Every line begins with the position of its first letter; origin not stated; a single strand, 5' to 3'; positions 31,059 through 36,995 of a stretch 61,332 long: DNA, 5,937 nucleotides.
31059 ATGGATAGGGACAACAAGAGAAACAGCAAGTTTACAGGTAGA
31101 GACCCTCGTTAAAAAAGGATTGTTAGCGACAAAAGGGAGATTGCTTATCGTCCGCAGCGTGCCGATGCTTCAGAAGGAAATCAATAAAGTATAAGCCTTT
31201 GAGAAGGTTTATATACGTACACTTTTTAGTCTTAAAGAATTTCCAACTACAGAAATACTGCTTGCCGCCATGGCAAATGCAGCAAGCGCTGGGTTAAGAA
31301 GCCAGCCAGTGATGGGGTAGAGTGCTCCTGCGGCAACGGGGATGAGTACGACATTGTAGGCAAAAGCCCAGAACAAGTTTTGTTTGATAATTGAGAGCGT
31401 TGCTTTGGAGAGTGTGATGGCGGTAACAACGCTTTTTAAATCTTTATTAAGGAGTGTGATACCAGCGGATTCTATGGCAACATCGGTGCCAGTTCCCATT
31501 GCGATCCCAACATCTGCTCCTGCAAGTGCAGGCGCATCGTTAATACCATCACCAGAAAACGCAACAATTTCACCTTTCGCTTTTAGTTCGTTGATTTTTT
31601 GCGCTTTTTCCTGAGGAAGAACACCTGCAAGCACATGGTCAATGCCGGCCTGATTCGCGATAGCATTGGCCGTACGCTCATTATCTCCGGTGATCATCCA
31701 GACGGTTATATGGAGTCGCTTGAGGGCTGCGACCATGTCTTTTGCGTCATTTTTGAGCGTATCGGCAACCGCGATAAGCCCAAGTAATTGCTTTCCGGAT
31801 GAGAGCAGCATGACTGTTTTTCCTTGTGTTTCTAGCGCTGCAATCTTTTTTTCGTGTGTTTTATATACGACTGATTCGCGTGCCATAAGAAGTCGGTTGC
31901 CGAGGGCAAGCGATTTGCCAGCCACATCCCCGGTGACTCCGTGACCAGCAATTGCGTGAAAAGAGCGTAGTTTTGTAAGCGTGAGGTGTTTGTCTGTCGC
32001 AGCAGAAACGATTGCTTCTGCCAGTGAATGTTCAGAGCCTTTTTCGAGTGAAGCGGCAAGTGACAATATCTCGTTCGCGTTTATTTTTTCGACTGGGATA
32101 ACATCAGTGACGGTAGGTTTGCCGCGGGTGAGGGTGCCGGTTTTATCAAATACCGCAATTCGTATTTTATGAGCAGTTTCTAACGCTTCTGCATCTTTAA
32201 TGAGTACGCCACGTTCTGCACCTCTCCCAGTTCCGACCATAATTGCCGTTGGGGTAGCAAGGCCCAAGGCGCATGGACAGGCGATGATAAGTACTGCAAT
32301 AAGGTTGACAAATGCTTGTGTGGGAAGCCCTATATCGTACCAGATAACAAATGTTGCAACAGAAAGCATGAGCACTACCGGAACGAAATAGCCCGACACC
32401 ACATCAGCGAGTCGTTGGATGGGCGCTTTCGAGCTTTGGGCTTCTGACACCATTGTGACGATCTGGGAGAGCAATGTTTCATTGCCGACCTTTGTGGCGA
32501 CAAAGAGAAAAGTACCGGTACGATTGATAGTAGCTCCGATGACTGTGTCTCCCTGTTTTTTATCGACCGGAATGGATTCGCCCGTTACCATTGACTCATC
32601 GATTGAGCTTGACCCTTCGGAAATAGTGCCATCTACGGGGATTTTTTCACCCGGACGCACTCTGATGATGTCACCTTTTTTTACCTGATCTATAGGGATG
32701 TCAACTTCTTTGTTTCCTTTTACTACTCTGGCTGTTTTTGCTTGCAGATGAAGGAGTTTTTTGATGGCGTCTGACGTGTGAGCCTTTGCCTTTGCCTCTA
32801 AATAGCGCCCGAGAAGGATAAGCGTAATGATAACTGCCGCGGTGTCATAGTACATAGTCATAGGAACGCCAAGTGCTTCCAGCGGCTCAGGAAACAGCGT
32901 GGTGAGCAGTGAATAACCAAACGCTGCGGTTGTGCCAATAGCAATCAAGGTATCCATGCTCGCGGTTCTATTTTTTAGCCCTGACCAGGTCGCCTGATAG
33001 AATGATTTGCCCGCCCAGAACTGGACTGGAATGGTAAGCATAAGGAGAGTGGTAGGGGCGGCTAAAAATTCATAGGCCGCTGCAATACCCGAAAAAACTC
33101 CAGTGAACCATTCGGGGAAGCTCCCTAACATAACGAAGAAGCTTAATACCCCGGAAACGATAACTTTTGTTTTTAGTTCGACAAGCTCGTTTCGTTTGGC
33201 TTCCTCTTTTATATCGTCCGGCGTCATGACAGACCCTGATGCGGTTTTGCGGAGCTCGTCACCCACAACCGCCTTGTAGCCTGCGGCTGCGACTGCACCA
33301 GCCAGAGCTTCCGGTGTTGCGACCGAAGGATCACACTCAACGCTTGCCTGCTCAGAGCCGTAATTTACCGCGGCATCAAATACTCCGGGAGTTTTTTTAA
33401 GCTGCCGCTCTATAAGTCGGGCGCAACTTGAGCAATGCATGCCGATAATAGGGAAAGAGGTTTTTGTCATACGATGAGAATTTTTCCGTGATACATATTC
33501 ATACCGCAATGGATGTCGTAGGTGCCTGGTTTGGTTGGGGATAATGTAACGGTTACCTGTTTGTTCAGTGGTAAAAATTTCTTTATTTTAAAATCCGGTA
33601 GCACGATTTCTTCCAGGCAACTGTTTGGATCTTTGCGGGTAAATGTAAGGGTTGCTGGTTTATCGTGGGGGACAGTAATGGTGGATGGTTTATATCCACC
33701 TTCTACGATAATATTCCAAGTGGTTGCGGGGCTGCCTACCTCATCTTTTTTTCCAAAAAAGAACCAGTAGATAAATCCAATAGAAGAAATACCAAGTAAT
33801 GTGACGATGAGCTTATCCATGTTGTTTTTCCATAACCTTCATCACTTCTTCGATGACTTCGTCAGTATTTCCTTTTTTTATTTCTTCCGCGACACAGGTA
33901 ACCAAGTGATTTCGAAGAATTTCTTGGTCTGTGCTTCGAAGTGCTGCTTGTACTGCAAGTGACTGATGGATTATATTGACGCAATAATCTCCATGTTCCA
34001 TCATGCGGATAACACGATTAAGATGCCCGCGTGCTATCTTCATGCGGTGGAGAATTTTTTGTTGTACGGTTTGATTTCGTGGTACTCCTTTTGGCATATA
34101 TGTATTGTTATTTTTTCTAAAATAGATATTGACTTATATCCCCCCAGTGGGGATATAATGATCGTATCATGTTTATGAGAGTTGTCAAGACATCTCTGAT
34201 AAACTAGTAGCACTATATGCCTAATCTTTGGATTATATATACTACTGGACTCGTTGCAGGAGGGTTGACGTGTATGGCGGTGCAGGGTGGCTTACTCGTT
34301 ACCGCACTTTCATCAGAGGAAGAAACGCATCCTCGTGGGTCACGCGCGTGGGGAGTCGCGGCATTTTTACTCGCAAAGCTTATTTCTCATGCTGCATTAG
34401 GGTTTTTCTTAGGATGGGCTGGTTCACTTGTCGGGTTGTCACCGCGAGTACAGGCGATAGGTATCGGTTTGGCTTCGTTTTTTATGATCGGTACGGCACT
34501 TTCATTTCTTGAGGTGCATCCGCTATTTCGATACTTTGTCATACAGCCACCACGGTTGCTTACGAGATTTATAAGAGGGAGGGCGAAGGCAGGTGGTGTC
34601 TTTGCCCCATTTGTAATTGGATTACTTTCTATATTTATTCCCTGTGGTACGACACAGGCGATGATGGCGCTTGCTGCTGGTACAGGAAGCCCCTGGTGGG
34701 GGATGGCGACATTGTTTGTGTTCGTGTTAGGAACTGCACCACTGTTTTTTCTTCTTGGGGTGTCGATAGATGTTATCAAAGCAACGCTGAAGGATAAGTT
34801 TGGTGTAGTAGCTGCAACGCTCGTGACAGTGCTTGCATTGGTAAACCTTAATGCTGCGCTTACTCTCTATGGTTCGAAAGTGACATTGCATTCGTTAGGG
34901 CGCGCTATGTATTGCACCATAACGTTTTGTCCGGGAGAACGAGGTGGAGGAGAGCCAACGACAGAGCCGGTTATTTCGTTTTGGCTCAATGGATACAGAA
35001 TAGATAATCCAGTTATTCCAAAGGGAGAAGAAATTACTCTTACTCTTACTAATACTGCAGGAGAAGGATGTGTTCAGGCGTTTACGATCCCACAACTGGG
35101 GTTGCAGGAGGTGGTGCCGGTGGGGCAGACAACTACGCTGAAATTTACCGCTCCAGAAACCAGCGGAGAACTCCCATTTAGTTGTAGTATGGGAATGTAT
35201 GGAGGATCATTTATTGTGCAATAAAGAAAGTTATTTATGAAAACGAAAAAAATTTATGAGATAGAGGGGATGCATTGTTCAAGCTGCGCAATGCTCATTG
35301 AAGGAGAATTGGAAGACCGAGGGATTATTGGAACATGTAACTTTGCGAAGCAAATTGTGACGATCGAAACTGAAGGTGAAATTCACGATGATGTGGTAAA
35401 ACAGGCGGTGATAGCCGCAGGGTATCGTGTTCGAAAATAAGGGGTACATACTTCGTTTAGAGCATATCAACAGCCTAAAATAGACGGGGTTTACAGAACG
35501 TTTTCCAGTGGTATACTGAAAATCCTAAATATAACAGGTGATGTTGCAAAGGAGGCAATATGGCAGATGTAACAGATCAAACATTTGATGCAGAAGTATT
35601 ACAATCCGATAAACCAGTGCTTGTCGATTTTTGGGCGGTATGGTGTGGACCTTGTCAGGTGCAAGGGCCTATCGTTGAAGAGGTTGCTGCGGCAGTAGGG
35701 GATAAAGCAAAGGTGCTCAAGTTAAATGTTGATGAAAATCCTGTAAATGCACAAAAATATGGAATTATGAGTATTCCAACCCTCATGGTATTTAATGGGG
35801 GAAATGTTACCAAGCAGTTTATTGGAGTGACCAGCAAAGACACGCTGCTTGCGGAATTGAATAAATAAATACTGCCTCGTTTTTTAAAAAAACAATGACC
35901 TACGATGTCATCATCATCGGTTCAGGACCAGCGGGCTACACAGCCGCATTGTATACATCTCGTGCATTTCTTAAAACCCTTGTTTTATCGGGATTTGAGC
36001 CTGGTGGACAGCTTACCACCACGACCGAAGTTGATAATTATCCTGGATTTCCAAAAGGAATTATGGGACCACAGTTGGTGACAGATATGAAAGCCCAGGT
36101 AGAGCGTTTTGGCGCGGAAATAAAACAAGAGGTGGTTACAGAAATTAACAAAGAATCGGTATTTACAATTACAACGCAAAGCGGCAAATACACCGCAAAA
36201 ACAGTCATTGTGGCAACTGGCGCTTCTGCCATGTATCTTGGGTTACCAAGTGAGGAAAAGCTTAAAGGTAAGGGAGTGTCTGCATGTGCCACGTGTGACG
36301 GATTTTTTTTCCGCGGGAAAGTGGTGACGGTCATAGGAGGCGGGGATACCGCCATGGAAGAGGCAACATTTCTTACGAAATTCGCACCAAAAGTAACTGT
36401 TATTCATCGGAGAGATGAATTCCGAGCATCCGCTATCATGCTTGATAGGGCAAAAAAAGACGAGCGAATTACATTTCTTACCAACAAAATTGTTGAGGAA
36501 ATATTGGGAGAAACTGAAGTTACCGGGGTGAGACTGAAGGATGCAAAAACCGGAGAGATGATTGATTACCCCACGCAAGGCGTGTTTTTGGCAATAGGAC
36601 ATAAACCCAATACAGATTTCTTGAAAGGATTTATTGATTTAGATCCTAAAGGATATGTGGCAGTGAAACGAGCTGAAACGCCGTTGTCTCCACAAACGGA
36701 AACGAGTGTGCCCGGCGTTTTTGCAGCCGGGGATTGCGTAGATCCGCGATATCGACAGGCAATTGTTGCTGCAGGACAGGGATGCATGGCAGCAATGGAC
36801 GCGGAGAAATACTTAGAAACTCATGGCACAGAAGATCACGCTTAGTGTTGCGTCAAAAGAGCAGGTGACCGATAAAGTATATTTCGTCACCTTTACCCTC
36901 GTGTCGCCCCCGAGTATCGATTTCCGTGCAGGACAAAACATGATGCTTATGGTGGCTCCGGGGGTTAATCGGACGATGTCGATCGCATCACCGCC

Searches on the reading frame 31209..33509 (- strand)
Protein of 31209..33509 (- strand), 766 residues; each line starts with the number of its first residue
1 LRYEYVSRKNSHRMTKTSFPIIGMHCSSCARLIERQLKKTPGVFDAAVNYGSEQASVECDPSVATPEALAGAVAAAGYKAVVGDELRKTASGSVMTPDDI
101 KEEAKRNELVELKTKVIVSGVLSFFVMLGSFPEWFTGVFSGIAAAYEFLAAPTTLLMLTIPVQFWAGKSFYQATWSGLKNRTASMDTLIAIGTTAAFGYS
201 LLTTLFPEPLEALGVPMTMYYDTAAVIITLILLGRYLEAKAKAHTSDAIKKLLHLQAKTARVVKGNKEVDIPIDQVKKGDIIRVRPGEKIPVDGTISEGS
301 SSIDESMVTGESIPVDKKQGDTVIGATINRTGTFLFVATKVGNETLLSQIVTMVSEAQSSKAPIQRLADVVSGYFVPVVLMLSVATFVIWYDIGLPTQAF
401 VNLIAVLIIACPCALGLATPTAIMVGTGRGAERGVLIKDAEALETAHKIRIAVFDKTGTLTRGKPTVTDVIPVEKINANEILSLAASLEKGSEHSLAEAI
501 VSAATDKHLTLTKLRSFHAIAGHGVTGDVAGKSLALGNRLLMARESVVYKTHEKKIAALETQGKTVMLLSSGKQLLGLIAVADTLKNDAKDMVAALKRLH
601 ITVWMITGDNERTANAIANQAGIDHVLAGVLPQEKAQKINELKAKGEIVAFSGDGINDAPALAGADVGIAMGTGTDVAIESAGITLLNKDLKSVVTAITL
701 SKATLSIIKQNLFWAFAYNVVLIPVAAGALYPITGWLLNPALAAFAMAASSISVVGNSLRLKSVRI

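Call 33: search_protein_families(library=pfam, proteins=[window:31209-33509:-], max_evalue=0.00001)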
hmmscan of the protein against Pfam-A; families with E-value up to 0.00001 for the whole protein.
window:31209-33509:- (766 aa): 3 families
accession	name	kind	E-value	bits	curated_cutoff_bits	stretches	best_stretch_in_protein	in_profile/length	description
PF00122.25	E1-E2_ATPase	-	1.4e-60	204.3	28.1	1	255-432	2-180/181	E1-E2 ATPase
PF00702.32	Hydrolase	-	4.9e-36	125.4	26.4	1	449-666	1-191/191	haloacid dehalogenase-like hydrolase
PF00403.32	HMA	-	2.7e-14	53.7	24.8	1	19-79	2-62/62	Heavy-metal-associated domain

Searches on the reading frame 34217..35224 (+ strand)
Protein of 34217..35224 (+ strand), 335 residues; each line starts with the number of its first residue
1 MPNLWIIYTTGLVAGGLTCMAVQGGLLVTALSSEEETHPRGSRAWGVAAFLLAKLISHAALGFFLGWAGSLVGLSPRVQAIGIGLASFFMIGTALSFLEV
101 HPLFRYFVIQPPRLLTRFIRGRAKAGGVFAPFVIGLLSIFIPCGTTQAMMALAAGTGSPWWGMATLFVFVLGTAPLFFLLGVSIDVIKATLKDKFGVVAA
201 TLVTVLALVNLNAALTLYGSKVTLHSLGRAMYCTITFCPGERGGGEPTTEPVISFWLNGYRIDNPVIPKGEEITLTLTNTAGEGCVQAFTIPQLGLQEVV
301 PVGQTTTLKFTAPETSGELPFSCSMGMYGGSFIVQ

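Call 33: search_protein_families(library=pfam, proteins=[window:34217-35224:+], max_evalue=0.00001)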
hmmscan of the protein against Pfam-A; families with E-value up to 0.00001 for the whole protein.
window:34217-35224:+ (335 aa): 2 families
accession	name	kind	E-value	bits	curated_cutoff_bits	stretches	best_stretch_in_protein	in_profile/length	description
PF13386.12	DsbD_2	-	7.1e-23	82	24.9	1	8-208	3-198/199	Cytochrome C biogenesis protein transmembrane region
PF13473.12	Cupredoxin_1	-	1.2e-08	35.4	27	1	258-334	30-104/104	Cupredoxin-like domain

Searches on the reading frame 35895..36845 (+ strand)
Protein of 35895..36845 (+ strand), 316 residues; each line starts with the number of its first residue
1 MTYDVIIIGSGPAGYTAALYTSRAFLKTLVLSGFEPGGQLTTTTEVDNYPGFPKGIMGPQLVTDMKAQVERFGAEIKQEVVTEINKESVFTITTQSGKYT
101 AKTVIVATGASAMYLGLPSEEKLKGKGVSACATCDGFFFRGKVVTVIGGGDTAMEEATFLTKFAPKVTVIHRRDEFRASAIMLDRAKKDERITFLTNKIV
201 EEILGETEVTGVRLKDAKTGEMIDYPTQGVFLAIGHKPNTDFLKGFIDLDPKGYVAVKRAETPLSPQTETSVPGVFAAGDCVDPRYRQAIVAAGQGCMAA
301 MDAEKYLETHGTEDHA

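Call 33: search_protein_families(library=pfam, proteins=[window:35895-36845:+], max_evalue=0.00001)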
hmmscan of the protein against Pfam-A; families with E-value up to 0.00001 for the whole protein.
window:35895-36845:+ (316 aa): 7 families
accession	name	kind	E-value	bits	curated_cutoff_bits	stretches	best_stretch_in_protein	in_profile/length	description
PF07992.20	Pyr_redox_2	-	2.5e-49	168.7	26.1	1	3-296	1-291/291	Pyridine nucleotide-disulphide oxidoreductase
PF13738.12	Pyr_redox_3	-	1.3e-23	84.1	30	1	75-279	97-305/305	Pyridine nucleotide-disulphide oxidoreductase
PF00070.33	Pyr_redox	-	3.4e-17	63.2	22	1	144-216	2-81/82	Pyridine nucleotide-disulphide oxidoreductase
PF01266.30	DAO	-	7.4e-10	39.3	27.9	0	60-115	150-208/353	FAD dependent oxidoreductase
PF00890.30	FAD_binding_2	-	1.1e-08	35.2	20.4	0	4-39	1-37/414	FAD binding domain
PF01134.28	GIDA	-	1.2e-07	31.6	22.1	0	4-31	1-28/391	Glucose inhibited division protein A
PF03486.20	HI0933_like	-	1.4e-07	31.7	50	0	52-113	102-167/244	HI0933-like protein Rossmann domain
